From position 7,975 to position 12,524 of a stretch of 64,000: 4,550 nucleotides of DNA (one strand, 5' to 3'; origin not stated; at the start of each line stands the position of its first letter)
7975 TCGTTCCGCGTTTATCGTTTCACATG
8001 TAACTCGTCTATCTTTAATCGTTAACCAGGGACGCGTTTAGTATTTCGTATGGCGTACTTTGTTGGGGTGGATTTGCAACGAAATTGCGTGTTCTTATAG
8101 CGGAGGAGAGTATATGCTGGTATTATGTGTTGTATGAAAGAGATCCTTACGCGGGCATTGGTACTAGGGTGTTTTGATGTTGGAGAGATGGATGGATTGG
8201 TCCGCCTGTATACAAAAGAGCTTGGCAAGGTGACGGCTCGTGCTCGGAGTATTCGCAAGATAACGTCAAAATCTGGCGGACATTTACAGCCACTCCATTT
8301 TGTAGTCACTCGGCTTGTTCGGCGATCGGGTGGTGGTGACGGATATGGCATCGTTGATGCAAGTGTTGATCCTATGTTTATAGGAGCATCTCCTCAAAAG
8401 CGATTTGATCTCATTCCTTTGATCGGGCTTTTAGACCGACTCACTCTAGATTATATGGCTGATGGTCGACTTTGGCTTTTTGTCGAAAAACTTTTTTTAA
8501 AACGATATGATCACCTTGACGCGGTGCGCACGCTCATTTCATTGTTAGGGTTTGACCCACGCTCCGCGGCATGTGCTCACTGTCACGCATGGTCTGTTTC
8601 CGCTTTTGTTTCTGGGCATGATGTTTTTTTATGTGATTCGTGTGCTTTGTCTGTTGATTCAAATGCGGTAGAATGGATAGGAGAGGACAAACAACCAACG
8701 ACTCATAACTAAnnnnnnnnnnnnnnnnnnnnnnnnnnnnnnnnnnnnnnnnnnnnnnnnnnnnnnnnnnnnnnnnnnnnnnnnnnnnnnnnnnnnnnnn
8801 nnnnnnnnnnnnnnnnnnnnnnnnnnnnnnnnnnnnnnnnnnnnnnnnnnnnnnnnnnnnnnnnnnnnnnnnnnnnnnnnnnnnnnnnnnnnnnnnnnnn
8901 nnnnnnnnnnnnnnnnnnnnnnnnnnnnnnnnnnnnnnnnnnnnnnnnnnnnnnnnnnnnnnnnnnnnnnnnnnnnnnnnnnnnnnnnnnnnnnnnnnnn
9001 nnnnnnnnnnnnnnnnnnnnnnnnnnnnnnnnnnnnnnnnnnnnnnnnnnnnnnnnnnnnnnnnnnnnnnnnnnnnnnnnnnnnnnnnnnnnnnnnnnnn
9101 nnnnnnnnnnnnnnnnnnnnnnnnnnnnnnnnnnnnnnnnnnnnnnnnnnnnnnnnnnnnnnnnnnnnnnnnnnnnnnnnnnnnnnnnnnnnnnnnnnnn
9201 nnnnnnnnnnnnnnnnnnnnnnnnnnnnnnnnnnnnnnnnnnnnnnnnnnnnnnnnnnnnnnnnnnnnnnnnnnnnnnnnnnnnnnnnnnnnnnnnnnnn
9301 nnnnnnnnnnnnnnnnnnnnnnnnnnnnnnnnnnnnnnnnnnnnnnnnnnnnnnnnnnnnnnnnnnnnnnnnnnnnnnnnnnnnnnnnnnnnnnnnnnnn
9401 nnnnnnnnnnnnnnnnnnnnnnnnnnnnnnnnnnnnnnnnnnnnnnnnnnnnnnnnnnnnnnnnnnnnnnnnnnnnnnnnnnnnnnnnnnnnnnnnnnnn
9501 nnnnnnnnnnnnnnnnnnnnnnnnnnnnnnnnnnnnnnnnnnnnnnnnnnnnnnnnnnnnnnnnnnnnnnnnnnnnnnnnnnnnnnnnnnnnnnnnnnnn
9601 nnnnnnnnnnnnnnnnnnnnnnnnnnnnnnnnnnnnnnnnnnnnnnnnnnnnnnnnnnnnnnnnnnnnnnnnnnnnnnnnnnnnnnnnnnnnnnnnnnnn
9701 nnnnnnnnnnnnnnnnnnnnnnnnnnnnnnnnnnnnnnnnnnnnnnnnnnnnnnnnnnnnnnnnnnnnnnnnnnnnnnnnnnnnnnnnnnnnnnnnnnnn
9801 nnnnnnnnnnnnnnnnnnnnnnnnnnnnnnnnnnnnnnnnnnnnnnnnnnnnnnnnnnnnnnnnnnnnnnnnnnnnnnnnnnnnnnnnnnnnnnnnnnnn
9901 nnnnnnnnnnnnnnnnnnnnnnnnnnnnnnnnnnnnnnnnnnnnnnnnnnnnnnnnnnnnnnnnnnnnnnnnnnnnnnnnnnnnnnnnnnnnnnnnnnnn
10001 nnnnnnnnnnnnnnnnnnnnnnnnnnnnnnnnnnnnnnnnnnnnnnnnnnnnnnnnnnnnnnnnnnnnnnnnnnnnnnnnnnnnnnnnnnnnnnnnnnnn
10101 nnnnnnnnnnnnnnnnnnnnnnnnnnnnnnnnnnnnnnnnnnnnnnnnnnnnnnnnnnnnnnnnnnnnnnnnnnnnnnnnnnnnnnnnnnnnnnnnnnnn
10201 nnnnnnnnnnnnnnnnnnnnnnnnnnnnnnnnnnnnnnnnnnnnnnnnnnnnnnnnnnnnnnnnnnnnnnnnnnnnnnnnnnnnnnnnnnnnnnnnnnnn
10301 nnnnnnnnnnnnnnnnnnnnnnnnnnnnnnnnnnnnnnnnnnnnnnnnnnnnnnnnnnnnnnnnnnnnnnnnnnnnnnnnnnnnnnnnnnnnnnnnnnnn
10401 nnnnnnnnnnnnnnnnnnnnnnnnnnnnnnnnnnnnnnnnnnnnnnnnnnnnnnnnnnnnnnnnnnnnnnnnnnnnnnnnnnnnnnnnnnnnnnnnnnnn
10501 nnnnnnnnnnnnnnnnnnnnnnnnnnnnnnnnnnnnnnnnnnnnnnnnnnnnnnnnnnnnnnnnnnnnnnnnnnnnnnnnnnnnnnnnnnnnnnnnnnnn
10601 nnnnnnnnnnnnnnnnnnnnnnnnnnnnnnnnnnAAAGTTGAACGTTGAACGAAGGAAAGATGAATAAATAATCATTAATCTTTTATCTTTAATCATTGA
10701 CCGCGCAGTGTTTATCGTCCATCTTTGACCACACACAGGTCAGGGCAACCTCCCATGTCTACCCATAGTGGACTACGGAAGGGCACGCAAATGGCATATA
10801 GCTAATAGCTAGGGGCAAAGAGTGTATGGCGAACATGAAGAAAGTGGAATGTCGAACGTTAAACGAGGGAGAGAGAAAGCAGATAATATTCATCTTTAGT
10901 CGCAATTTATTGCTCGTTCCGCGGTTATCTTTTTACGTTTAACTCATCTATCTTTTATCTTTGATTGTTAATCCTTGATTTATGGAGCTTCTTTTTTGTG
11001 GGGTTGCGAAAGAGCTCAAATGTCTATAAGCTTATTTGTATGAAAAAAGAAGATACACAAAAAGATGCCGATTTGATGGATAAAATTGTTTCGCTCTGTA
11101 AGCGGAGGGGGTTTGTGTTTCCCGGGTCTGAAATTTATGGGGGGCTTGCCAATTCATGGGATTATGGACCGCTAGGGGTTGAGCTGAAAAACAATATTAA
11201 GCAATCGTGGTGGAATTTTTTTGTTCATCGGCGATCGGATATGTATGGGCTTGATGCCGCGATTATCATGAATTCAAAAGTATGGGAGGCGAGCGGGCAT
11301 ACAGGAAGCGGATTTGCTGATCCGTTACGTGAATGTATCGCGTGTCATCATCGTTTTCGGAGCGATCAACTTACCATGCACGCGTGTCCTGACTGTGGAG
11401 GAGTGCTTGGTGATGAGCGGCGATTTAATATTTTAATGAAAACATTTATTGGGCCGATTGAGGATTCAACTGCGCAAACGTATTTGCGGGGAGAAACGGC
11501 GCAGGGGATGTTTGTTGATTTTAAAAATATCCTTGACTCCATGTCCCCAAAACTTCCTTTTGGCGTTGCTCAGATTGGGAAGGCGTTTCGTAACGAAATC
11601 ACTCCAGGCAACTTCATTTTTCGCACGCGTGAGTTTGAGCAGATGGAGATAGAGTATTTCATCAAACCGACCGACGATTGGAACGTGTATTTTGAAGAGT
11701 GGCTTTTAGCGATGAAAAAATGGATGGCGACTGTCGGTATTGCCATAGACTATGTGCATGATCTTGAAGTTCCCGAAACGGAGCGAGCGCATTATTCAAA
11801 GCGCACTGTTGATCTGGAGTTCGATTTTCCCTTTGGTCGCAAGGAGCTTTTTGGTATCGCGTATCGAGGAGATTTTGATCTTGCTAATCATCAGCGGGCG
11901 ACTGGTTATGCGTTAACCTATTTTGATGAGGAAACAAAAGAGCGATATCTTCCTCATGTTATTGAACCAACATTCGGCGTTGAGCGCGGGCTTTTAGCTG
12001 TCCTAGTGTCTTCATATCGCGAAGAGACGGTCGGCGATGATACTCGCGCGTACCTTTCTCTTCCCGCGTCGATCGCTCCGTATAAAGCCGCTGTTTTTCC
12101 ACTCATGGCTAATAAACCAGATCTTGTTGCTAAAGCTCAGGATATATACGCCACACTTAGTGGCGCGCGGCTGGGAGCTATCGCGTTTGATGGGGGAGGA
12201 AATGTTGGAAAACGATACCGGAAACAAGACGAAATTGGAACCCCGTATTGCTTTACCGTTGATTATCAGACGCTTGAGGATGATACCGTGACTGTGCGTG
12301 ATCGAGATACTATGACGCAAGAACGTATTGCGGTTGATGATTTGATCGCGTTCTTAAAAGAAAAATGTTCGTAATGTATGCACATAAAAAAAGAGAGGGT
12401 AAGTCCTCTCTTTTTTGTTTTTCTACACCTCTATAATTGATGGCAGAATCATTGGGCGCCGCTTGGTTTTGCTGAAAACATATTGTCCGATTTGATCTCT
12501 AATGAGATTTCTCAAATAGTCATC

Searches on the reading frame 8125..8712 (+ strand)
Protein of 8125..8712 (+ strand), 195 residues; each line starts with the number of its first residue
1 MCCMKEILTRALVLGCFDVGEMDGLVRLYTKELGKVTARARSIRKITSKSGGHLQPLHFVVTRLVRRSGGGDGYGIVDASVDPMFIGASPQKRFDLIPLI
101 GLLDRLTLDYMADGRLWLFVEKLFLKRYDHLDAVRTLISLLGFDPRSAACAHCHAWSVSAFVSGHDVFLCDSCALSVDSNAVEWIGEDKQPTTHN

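Call 28: search_protein_families(library=pfam, proteins=[window:8125-8712:+], max_evalue=0.001)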
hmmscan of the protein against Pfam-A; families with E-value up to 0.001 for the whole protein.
window:8125-8712:+ (195 aa): 1 family
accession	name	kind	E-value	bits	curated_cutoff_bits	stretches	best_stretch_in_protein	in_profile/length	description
PF11967.14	RecO_N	-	4e-12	46.4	27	1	4-67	1-63/80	Recombination protein O N terminal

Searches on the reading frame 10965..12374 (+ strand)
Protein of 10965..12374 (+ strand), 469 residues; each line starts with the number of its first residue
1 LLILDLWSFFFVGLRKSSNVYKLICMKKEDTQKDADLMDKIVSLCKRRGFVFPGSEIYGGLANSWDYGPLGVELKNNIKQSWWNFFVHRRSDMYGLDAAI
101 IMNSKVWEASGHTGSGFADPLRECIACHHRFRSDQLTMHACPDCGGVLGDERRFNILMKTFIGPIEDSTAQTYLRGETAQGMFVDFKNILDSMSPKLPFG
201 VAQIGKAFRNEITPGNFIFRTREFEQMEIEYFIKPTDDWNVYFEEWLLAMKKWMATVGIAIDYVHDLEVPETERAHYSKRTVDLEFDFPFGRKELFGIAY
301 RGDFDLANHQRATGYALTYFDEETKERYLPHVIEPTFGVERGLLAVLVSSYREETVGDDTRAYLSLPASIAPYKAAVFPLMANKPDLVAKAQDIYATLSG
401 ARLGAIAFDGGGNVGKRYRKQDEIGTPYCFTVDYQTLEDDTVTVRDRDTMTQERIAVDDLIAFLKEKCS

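Call 28: search_protein_families(library=pfam, proteins=[window:10965-12374:+], max_evalue=0.001)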
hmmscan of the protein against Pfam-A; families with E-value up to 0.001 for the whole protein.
window:10965-12374:+ (469 aa): 3 families
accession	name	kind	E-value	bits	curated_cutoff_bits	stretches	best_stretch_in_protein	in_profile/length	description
PF03129.25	HGTP_anticodon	-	5.2e-22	78.3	21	1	374-467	1-94/94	Anticodon binding domain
PF00587.30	tRNA-synt_2b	-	1.1e-11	45.5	29.3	1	170-347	9-176/179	tRNA synthetase class II core domain (G, H, P, S and T)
PF23455.1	DUF7129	-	0.00024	21.2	30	1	123-147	13-36/45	Domain of unknown function (DUF7129)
